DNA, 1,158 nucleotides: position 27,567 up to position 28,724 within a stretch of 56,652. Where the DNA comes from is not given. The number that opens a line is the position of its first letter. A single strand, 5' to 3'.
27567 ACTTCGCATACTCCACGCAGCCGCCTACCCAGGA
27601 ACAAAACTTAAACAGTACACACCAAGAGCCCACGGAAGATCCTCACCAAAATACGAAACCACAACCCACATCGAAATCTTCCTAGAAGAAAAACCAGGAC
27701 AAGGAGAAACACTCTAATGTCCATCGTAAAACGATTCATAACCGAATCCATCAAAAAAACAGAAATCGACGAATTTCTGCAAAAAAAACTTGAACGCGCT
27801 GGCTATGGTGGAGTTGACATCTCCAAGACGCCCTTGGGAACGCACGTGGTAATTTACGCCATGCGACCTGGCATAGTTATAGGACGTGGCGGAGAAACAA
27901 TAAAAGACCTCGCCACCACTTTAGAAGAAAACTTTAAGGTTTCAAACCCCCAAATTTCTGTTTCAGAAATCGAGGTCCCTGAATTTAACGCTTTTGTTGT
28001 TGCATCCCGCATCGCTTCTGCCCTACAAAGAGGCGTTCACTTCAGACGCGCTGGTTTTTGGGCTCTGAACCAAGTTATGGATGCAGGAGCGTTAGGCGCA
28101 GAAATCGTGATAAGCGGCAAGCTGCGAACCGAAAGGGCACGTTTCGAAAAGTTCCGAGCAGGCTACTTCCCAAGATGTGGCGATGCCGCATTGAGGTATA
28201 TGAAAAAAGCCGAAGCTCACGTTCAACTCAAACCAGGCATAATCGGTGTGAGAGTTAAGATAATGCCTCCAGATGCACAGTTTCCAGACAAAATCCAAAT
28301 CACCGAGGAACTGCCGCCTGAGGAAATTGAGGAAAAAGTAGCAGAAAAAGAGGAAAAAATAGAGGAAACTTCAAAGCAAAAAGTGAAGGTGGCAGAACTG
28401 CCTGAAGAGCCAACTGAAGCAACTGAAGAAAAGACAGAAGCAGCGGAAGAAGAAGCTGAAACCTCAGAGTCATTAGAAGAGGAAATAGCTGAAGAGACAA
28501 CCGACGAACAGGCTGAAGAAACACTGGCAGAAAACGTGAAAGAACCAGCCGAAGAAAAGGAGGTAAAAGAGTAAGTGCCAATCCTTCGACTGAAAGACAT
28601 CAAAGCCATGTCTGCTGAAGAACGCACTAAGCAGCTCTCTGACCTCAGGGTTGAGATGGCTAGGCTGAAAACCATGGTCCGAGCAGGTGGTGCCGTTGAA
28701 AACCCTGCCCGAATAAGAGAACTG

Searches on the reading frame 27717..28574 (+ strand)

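Call 37: search_protein_families(library=pfam, proteins=[window:27717-28574:+], max_evalue=0.01)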
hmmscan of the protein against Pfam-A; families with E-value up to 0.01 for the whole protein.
window:27717-28574:+ (285 aa): 2 families
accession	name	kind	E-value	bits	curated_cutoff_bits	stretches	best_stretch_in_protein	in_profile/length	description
PF00189.25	Ribosomal_S3_C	-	4.4e-25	88.5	34.1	1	99-182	1-83/83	Ribosomal protein S3, C-terminal domain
PF07650.23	KH_2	-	9.2e-18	64.3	22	1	16-87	1-73/78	KH domain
